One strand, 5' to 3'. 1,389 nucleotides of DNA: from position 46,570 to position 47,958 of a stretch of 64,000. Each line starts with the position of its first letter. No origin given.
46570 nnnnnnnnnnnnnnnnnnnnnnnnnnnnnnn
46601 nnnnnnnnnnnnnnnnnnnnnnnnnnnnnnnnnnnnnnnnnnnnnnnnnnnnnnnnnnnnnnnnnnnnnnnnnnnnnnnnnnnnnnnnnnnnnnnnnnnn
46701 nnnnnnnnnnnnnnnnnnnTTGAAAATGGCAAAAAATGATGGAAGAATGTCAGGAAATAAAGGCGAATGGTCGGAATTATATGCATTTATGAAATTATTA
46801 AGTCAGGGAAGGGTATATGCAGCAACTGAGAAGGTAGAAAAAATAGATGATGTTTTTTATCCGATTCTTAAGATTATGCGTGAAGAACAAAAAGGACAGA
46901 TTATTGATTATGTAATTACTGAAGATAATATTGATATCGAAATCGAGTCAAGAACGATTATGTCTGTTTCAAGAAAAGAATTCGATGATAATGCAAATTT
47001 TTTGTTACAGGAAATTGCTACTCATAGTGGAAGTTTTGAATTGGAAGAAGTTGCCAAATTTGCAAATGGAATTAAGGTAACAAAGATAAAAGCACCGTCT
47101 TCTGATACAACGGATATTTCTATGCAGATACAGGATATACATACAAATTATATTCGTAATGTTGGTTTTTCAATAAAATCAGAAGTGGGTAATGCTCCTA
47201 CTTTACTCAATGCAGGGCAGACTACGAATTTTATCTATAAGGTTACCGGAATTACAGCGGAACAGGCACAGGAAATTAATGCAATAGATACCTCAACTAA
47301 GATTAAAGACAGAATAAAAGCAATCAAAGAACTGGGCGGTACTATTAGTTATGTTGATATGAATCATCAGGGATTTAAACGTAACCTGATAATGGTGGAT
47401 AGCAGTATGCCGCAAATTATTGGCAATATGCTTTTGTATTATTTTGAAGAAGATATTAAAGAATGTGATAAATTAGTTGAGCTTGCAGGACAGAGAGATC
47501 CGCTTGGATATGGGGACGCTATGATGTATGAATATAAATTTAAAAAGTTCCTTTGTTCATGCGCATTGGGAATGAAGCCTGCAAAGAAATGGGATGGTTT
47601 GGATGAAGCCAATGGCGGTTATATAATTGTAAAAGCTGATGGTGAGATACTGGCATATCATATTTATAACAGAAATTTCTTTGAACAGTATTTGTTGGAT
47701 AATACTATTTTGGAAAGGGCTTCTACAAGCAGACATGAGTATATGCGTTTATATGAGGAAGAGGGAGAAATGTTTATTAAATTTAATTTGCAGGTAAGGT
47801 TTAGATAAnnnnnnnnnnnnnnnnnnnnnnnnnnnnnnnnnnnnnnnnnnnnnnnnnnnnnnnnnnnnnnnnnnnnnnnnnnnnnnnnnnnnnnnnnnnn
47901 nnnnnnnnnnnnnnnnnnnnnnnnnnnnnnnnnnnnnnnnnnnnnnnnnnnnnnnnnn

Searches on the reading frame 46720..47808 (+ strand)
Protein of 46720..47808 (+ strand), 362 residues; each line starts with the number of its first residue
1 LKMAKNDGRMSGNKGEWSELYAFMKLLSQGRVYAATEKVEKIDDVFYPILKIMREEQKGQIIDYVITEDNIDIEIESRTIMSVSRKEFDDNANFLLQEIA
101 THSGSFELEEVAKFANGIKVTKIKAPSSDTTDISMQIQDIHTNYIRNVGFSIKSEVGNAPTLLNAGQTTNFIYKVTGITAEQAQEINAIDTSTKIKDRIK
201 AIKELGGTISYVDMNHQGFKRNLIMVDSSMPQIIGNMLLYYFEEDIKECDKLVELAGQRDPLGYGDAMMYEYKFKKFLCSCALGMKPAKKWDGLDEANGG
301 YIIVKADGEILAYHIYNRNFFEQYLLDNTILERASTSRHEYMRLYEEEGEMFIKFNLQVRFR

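Call 3: search_protein_families(library=padloc, proteins=[window:46720-47808:+], max_evalue=0.01)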
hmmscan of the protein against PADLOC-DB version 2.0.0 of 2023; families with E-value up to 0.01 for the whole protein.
window:46720-47808:+ (362 aa): 1 family
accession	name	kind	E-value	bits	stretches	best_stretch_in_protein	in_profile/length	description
PDLC03563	REase_II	-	8.9e-88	292.7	1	10-361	5-364/366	Type II restriction enzyme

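Call 4: search_protein_families(library=pfam, proteins=[window:46720-47808:+], max_evalue=0.01)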
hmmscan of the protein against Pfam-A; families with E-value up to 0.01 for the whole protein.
window:46720-47808:+ (362 aa): 1 family
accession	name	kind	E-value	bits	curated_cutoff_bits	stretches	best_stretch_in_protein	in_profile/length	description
PF09561.16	RE_HpaII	-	2.2e-121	406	25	1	13-361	1-359/359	HpaII restriction endonuclease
